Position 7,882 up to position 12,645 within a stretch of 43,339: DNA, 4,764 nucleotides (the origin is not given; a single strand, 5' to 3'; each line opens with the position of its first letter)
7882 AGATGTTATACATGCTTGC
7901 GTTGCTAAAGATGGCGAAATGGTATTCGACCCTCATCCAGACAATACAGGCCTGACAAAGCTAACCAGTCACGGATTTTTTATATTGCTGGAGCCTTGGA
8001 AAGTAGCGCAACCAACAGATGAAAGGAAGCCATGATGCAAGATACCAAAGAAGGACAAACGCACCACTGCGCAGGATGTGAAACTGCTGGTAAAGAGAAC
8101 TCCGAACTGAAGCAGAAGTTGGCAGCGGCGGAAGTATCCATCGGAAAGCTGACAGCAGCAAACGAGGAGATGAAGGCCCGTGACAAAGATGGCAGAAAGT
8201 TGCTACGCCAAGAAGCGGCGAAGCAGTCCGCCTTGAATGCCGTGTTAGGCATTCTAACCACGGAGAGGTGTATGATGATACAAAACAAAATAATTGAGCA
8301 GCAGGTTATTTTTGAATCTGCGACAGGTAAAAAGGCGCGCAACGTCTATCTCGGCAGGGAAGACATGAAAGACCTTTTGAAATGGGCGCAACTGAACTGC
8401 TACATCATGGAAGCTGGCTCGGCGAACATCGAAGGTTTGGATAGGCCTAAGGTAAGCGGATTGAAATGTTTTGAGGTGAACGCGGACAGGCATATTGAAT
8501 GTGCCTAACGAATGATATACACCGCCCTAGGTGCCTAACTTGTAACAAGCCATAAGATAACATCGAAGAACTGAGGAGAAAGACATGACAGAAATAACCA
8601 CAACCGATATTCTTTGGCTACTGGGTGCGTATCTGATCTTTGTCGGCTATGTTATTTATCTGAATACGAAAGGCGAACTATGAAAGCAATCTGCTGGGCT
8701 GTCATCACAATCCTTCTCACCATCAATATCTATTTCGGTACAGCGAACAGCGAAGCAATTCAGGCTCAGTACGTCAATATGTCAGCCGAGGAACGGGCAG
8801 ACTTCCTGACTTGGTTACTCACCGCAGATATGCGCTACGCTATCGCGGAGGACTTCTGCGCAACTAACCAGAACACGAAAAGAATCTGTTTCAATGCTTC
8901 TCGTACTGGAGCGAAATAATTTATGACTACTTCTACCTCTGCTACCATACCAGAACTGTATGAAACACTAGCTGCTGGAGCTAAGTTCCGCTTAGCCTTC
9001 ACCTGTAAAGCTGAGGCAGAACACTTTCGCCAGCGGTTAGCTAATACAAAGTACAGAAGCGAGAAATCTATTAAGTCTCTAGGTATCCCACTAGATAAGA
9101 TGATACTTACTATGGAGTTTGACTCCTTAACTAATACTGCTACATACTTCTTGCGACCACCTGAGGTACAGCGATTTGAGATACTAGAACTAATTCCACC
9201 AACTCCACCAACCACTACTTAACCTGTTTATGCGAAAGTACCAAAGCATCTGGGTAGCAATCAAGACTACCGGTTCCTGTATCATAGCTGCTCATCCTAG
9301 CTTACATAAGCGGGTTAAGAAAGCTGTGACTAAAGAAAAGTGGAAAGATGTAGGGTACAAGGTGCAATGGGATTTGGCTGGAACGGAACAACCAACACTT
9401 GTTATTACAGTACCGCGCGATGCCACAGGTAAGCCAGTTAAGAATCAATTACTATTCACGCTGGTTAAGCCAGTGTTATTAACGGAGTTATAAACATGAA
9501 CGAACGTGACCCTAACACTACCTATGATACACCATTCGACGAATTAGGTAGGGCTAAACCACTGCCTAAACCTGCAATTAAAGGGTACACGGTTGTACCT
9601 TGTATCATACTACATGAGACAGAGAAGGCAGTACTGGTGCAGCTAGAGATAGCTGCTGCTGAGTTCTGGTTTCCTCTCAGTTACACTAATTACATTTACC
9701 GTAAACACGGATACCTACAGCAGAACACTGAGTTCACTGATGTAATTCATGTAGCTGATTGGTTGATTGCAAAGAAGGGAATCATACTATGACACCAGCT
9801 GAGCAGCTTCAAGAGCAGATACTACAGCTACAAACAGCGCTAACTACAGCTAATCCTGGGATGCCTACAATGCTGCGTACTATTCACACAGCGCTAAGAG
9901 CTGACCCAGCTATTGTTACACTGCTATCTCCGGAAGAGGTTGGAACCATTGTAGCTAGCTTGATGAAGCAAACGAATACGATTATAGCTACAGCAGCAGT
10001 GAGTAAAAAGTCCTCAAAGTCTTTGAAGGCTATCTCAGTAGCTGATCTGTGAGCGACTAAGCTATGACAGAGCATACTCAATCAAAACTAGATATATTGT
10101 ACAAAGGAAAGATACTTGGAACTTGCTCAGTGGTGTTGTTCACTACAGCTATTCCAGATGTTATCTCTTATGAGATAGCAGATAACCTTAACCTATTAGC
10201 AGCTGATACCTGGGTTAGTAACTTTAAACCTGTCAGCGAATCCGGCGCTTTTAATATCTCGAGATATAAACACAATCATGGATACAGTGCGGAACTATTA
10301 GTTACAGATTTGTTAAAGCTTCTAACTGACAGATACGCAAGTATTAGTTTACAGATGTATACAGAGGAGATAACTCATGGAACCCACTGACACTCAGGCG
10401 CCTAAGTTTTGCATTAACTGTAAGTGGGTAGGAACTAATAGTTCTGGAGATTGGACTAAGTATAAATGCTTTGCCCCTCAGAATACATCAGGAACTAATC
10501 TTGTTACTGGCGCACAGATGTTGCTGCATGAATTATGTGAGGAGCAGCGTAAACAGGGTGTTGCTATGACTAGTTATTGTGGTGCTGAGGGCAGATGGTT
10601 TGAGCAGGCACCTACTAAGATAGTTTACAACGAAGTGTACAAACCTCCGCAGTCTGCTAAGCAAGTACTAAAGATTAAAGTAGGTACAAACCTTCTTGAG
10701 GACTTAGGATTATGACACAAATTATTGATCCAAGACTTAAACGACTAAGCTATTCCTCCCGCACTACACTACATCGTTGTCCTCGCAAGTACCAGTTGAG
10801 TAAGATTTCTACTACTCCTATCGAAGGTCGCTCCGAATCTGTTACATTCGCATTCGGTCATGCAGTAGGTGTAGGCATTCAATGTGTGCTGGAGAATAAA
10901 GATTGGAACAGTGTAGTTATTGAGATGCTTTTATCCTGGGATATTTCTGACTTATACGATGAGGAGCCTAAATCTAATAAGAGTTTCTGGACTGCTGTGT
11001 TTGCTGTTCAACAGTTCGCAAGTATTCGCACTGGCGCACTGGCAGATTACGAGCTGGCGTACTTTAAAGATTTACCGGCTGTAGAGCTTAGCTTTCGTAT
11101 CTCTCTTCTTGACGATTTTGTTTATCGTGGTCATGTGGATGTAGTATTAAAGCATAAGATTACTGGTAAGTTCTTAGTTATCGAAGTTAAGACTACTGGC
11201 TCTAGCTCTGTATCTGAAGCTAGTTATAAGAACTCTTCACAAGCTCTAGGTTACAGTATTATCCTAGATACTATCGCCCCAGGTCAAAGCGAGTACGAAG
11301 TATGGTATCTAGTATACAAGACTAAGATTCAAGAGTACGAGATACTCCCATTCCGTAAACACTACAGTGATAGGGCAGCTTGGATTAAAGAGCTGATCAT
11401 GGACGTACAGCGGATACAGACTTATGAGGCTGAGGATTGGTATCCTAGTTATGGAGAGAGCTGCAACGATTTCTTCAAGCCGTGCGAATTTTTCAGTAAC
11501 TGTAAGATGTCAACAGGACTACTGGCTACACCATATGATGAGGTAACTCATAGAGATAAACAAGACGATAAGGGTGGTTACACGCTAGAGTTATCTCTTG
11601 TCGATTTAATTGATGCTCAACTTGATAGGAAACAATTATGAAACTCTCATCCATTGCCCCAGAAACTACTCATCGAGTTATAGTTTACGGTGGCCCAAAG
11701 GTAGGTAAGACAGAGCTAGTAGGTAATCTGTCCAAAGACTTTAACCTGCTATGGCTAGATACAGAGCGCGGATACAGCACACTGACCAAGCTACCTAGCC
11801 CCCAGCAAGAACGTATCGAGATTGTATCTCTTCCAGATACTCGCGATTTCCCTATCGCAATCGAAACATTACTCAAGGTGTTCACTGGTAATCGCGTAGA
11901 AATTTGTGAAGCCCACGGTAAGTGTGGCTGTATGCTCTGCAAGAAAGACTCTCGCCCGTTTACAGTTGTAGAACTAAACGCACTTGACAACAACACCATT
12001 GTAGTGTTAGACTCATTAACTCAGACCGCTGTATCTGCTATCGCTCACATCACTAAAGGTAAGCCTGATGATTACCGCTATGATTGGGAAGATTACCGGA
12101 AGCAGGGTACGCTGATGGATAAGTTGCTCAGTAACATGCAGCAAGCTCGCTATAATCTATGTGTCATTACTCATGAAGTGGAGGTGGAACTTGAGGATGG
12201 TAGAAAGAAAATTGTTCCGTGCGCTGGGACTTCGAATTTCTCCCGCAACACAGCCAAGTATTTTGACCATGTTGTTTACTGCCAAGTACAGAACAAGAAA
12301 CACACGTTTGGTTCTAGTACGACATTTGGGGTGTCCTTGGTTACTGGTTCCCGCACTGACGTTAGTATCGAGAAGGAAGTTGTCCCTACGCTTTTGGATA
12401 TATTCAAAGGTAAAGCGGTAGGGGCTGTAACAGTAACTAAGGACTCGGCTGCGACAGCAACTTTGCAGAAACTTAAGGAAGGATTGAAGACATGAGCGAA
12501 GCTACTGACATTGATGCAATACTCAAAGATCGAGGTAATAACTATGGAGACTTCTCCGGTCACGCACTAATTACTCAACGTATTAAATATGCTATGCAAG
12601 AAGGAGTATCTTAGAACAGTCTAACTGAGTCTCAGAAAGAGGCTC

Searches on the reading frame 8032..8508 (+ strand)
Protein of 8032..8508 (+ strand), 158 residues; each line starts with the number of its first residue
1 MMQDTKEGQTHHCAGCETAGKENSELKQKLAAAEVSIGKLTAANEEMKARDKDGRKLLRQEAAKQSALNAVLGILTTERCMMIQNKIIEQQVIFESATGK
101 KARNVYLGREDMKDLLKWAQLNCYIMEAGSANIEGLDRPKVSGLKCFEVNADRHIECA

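Call 104: search_protein_families(library=pfam, proteins=[window:8032-8508:+], max_evalue=0.05)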
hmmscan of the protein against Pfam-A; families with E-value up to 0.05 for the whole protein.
window:8032-8508:+ (158 aa): 1 family
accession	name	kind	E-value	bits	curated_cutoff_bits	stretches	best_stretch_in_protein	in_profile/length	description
PF16559.10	GIT_CC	-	0.01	16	28.7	1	25-48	20-43/66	GIT coiled-coil Rho guanine nucleotide exchange factor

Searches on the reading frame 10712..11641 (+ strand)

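Call 7: search_protein_families(library=pfam, proteins=[window:10712-11641:+], max_evalue=0.01)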
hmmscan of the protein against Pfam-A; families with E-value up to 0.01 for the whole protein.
window:10712-11641:+ (309 aa): 1 family
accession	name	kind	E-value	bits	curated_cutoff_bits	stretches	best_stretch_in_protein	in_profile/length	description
PF12705.13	PDDEXK_1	-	8.9e-09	36.1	22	1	11-264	1-246/247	PD-(D/E)XK nuclease superfamily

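Call 8: search_protein_families(library=phrogs, proteins=[window:10712-11641:+], max_evalue=0.001)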
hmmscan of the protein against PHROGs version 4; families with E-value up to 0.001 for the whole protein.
window:10712-11641:+ (309 aa): 3 families
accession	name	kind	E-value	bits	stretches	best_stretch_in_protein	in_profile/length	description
phrog_1218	-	DNA, RNA and nucleotide metabolism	3.4e-17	63.7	1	9-202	7-203/364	exonuclease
phrog_69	-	DNA, RNA and nucleotide metabolism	6.4e-11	42.9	1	8-265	86-324/501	exonuclease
phrog_1706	-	DNA, RNA and nucleotide metabolism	2.6e-08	34.7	1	17-267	52-245/293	CRISPR/Cas system associated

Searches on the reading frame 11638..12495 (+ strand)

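Call 7: search_protein_families(library=pfam, proteins=[window:11638-12495:+], max_evalue=0.01)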
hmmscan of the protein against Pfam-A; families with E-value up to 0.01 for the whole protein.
window:11638-12495:+ (285 aa): 2 families
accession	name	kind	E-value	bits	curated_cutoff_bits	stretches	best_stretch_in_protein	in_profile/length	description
PF13479.12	AAA_24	-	1.4e-11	45.1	27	1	13-221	4-174/195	AAA domain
PF13521.12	AAA_28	-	0.0064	17.2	27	0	13-52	1-39/164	AAA domain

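Call 8: search_protein_families(library=phrogs, proteins=[window:11638-12495:+], max_evalue=0.001)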
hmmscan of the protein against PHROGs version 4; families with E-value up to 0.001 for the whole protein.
window:11638-12495:+ (285 aa): 1 family
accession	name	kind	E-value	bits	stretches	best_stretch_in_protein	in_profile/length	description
phrog_124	-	DNA, RNA and nucleotide metabolism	6.1e-18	66.3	1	7-268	39-265/382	Sak4-like ssDNA annealing protein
